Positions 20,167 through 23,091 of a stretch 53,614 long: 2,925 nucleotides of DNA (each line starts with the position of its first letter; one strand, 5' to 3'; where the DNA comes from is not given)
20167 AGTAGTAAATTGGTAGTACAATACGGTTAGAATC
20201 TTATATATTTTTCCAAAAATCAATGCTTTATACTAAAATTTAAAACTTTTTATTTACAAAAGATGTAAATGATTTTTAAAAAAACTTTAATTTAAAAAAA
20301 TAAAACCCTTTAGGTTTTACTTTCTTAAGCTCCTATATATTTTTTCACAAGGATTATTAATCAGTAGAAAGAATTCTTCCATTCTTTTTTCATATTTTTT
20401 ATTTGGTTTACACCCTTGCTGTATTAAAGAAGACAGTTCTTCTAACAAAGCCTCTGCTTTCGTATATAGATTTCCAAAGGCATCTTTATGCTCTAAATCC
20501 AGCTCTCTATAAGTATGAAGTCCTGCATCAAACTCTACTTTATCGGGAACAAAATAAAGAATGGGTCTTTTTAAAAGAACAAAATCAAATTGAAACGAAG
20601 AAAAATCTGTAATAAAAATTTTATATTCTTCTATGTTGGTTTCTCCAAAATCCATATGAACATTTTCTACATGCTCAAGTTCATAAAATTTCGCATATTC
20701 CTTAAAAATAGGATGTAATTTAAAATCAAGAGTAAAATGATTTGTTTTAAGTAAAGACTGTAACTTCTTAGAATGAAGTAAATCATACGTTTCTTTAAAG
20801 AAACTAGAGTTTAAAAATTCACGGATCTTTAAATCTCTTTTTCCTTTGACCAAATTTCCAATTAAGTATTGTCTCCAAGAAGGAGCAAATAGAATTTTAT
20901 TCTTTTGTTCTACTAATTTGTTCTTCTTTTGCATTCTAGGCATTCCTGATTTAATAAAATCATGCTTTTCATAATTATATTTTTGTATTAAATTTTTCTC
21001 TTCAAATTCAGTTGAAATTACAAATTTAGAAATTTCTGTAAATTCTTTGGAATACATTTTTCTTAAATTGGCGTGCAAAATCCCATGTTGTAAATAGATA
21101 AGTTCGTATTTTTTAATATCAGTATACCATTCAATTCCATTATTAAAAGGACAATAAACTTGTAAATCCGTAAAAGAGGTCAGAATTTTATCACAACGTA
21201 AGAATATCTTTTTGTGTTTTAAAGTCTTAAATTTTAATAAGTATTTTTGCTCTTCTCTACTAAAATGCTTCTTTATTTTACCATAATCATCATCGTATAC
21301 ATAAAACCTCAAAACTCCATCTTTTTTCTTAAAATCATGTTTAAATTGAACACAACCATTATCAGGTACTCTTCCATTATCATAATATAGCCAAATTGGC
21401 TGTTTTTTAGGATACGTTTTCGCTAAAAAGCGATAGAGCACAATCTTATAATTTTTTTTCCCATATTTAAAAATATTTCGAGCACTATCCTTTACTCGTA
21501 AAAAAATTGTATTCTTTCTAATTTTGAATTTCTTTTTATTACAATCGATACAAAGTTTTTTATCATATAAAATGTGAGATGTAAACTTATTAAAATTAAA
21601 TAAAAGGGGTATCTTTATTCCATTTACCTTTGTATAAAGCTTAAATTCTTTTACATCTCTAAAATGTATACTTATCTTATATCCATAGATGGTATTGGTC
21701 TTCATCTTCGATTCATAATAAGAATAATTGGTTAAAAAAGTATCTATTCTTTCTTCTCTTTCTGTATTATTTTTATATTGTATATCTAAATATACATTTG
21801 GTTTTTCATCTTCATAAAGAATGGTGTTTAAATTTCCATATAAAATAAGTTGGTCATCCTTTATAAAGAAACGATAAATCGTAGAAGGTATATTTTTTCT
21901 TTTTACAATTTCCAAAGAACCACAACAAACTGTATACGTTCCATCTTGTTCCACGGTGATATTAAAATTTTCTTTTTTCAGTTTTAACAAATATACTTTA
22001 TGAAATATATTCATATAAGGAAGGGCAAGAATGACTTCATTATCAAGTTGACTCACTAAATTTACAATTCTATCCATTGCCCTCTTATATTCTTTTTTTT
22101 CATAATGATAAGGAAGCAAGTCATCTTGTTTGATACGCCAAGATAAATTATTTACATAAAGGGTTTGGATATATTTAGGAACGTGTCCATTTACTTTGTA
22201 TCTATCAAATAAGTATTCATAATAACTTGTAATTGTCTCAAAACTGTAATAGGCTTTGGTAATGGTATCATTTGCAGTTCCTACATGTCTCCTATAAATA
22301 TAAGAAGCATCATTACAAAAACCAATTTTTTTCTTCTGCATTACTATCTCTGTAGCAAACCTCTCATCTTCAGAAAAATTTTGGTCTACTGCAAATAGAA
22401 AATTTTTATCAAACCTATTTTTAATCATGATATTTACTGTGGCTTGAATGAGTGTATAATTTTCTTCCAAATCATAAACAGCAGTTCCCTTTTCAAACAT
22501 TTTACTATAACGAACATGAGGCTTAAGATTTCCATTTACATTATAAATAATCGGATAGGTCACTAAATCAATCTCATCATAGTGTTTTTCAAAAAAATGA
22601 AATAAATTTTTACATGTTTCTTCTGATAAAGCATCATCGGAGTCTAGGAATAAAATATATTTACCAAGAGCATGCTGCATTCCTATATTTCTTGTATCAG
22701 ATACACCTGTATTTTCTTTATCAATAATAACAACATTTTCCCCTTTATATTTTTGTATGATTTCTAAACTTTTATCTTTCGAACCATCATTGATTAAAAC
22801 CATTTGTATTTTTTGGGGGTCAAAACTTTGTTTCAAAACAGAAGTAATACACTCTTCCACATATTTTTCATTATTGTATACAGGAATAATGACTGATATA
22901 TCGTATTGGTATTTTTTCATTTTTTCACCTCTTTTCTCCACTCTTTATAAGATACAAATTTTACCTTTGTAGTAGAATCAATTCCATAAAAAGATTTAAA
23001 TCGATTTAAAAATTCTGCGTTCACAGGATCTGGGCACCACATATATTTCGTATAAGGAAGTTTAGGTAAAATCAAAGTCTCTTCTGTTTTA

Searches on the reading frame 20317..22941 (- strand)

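Call 69: search_protein_families(library=ncbifam, proteins=[window:20317-22941:-], max_evalue=0.00001)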
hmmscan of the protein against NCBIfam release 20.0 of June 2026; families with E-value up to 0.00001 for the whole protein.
window:20317-22941:- (874 aa): 15 families
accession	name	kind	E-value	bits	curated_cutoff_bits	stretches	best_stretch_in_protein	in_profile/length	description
NF007482.0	PRK10073.1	equivalog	4.5e-25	88.4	423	1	9-125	2-116/334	glycosyltransferase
NF047683.1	TeichurnBiosyTuaG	equivalog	4.5e-22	78.9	400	1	8-143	1-137/252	teichuronic acid biosynthesis protein TuaG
TIGR03111.1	glyc2_xrt_Gpos1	hypoth_equivalog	5e-20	71.7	363.95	1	6-152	42-190/439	TIGR03111 family XrtG-associated glycosyltransferase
TIGR03937.1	PgaC_IcaA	equivalog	8.1e-17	61.3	422.3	1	8-120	39-153/407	poly-beta-1,6-N-acetyl-D-glucosamine synthase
NF041875.1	EPS_EpsD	equivalog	3.1e-15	56.4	370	1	15-120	1-107/325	exopolysaccharide biosynthesis glycosyltransferase EpsD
NF041394.1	GtaseAglG_Halo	equivalog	9.5e-14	51.4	440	1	14-120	2-110/304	glucosyl-dolichyl phosphate glucuronosyltransferase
NF053739.1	GlytfEpsEBac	equivalog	5.8e-12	45.1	450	1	15-137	3-127/265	glycosyltransferase EpsE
NF050050.1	ProtGlycPglI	equivalog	1.2e-11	44.6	500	1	15-124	4-115/306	GalNAc(5)-diNAcBac-PP-undecaprenol beta-1,3-glucosyltransferase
TIGR04283.1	glyco_like_mftF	equivalog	3.2e-11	43.3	182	1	15-118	1-98/221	TIGR04283 family arsenosugar biosynthesis glycosyltransferase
TIGR03965.1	mycofact_glyco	equivalog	5.7e-11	42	280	1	10-102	72-164/467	mycofactocin biosynthesis glycosyltransferase MftF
NF038302.1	EPS_HpsE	equivalog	3.9e-09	35.9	300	1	14-120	2-114/307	hormogonium polysaccharide biosynthesis glycosyltransferase HpsE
NF038299.1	EPS_HpsN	equivalog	5.1e-08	32.2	425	1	15-117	3-106/317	hormogonium polysaccharide biosynthesis glycosyltransferase HpsN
NF007986.1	PRK10714.1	equivalog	1e-07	31.3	529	1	14-124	7-122/316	undecaprenyl-phosphate 4-deoxy-4-formamido-L-arabinose transferase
TIGR04009.1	wcaE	equivalog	1.6e-07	30.9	369.2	1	15-112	3-102/248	colanic acid biosynthesis glycosyltransferase WcaE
TIGR04242.1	nodulat_NodC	equivalog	4.2e-07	29.3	550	1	12-114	47-153/395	chitooligosaccharide synthase NodC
